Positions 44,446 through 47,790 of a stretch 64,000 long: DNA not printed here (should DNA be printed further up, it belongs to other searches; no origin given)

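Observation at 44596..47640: PilB/GspE ATPase composed of two complete tandem N-domain + ATPase modules, with a 59-nt perfectly identical segment across the two Walker A regions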

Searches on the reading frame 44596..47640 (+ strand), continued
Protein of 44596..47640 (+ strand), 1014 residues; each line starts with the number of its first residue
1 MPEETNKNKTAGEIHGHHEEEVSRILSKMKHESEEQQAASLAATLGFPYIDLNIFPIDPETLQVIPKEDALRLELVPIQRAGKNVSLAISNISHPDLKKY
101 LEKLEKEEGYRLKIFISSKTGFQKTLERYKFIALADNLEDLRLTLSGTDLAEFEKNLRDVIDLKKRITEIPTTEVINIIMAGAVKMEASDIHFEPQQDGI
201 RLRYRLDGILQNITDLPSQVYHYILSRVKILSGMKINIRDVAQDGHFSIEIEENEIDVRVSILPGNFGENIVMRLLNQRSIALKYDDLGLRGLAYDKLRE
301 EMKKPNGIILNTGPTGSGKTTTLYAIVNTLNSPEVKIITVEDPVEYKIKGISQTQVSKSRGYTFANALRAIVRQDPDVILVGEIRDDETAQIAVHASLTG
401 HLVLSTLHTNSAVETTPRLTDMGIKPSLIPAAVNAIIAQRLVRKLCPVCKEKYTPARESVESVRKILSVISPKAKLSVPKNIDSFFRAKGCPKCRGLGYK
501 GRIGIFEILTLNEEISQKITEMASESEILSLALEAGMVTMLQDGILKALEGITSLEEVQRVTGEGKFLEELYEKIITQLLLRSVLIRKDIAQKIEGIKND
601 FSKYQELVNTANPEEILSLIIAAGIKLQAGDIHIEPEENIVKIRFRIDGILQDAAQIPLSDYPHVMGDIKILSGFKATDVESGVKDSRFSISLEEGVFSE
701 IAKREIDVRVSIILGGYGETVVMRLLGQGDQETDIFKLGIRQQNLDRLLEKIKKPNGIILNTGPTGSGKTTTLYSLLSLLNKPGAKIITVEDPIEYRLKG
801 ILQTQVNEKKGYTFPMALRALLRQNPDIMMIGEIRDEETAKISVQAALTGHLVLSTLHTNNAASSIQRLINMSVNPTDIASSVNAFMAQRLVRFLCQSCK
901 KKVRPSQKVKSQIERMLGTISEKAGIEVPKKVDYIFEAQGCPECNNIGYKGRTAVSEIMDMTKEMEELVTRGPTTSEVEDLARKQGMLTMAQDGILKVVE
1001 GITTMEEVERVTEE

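Call 45: find_encoding_contigs(protein=P0136, flank=8000, max_places=3)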
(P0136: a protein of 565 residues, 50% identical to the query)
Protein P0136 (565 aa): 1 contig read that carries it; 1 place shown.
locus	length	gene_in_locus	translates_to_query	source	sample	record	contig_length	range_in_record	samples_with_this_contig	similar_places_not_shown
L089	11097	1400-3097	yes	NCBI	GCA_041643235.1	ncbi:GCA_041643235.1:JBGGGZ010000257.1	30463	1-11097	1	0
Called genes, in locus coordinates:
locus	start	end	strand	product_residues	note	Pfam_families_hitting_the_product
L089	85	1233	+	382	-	PF01368:DHH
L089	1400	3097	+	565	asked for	PF05157:MshEN (weak), PF00437:T2SSE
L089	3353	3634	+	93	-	-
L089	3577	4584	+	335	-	PF05496:RuvB_N, PF07728:AAA_5 (faint), PF00004:AAA, PF17864:AAA_lid_4, PF05491:WHD_RuvB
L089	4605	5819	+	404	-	PF18895:T4SS_pilin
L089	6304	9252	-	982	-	PF00912:Transgly, PF00905:Transpeptidase, PF17957:Big_7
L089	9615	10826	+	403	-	PF00579:tRNA-synt_1b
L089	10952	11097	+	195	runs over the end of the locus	-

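Call 50: search_solved_structures(query=window:44596-47637:+, max_evalue=1e-20)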
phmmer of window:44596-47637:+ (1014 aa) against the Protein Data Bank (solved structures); distinct sequences matched with E-value up to 1e-20: 21.
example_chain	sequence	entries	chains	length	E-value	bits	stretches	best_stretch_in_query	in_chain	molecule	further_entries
5zfr_A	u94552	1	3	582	5e-112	378.9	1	23-562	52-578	Type IV pilus biogenesis ATPase PilB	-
6olj_C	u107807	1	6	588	2.3e-110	373.4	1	21-562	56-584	Type IV pilus biogenesis ATPase PilB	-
5tsg_B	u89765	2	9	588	8.9e-110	371.5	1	21-562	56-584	Type IV pilus biogenesis ATPase PilB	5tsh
3jc8_Ba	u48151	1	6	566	9.6e-110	371.4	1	36-558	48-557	Type IV-A pilus assembly ATPase PilB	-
4ksr_A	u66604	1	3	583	8.8e-104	351.6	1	161-568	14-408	Type II secretion system protein E, Hemolysin-coregulated protein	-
4kss_A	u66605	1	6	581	5.9e-103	348.9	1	161-565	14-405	Type II secretion system protein E, hemolysin-coregulated protein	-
1p9r_A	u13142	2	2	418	5.6e-102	345.7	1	156-561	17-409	General secretion pathway protein E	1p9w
4pht_A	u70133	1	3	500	5.7e-102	345.6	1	149-564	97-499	General secretory pathway protein E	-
6f8l_G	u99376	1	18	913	6.5e-100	338.8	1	35-562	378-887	Type IV pilus assembly protein PilF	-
6ejf_A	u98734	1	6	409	2.6e-95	323.6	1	179-562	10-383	Type IV pilus assembly protein PilF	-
5oiu_A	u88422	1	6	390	2.8e-95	323.5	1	176-560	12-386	Type IV pilus assembly protein PilF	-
5it5_F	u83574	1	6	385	3.6e-95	323.1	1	179-560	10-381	ATP binding motif-containing protein PilF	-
8dze_A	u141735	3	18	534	7.3e-32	113.6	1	137-570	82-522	BfpD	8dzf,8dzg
6ojx_A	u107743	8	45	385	8.2e-32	113.5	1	283-427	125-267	Twitching motility pilus retraction ATPase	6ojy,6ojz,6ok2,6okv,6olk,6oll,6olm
2ewv_A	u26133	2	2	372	1.3e-31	112.8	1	175-423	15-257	twitching motility protein PilT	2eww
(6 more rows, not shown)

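Call 56: search_protein_families(library=ncbifam, proteins=[window:44596-47637:+], max_evalue=0.01)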
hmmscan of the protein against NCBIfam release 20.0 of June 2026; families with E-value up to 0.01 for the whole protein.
window:44596-47637:+ (1014 aa): 55 families (the best 25 are shown)
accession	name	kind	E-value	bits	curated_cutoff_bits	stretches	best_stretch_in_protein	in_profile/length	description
TIGR02538.1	type_IV_pilB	equivalog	1.2e-275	915.6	675.65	2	11-562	20-562/564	type IV-A pilus assembly ATPase PilB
TIGR02533.1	type_II_gspE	equivalog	4.8e-274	909.4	630.25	2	76-562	15-486/486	type II secretion system ATPase GspE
NF007755.0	PRK10436.1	equivalog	3.9e-231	767.6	617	2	160-564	73-461/465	type II secretion system protein GspE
NF053534.1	T4PilAsmATPsTfpB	equivalog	6.8e-219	728.1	850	2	35-562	66-582/584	type IV pilus assembly ATPase TfpB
NF041000.1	ATPase_ComGA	equivalog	1.5e-142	473.4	300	2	179-443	3-266/267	competence type IV pilus ATPase ComGA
TIGR01420.1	pilT_fam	subfamily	1.7e-100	336.6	319.1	2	177-444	3-270/343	PilT/PilU family type 4a pilus ATPase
TIGR02525.1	plasmid_TraJ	equivalog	3.4e-54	184.2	368.3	2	733-893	130-290/372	plasmid transfer ATPase TraJ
TIGR02524.1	dot_icm_DotB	equivalog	1.5e-41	142.8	463.3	2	303-467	131-309/358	Dot/Icm type IV secretion system ATPase DotB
NF058587.1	archaellum_moto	equivalog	6.7e-39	134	550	2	761-892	280-417/527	archaellum flagellar ATPase motor FlaI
TIGR02788.1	VirB11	equivalog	3.2e-29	101.9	249.95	2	302-424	141-267/308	P-type DNA transfer ATPase VirB11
TIGR02782.1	TrbB_P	equivalog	3.2e-28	98.9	304.55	2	295-423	126-256/303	P-type conjugative transfer ATPase TrbB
TIGR03819.1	heli_sec_ATPase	hypoth_equivalog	1.4e-26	93.5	373.15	2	718-872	139-300/340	TadA family conjugal transfer-associated ATPase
NF010469.0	PRK13894.1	subfamily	9.3e-26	90.9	508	2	308-439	151-284/320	conjugal transfer ATPase TrbB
NF053672.1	bindosome_BasE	exception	1e-24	87.2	1000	2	760-870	274-389/512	bindosome assembly system ATPase subunit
NF010407.0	PRK13833.1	subfamily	9.3e-21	74.6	499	2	300-424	139-264/323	conjugal transfer protein TrbB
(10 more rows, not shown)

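Call 58: predict_structure(alignment_id=A1)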
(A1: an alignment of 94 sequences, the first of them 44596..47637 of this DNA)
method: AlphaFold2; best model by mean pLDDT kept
length: 1014 residues; sequences in the alignment: 94
mean_pLDDT: 80.5   pTM: 0.54
mean pLDDT of the five models: 80.5, 78.7, 78.3, 76.4, 76.2
residues with pLDDT >= 90: 214; 70-90: 645; 50-70: 108; < 50: 47
segments of 3 or more residues with pLDDT < 50: 1-31, 575-581, 680-682
pLDDT, mean of each block of 10 residues (from residue 1): 28 39 46 69 80 74 82 87 86 85 86 86 76 57 55 63 73 78 79 85 78 80 84 72 77 74 81 76 72 85 92 83 86 88 73 78 84 91 88 92 91 89 91 93 87 78 79 79 83 74 89 88 80 85 91 86 66 47 77 74 85 87 84 87 77 85 84 61 64 81 76 72 69 77 91 93 85 90 84 71 74 82 86 91 93 92 92 93 94 89 89 88 85 86 78 90 93 89 92 92 88 64
secondary structure, 60 per line:
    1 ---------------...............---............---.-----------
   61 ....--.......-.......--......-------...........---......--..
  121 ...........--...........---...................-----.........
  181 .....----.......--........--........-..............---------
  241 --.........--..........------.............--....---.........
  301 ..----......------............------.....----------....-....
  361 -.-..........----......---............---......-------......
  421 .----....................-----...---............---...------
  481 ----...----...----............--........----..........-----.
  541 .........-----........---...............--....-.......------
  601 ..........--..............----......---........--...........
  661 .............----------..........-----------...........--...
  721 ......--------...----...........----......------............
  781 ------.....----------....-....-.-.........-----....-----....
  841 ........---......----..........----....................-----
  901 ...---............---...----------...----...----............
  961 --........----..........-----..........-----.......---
elements in order (helices of 4 or more, strands of 3 or more residues): H16-30 H34-45 H61-64 H67-73 E75-81 E84-89 H97-107 E111-116 H119-131 H134-144 H148-166 H172-185 E190-196 E199-206 E209-216 H218-231 E243-251 E254-263 E270-277 H278-282 H285-288 H292-302 E307-312 H319-330 E337-341 E352-355 H364-373 E378-383 H387-398 E402-407 H415-421 H426-432 E433-445 E451-453 H457-468 E485-487 E499-510 H513-520 H525-534 H540-549 H555-562 H566-580 E583-586 H588-594 H601-610 H613-626 E631-636 E640-647 E650-658 H659-673 E684-693 E705-715 E718-726 H742-752 E757-762 H769-780 E787-791 E802-805 H814-822 E828-831 H837-848 E852-857 H862-871 H876-882 E883-895 E901-903 H907-918 E935-937 E949-960 H963-970 H975-984 H990-999 H1005-1011
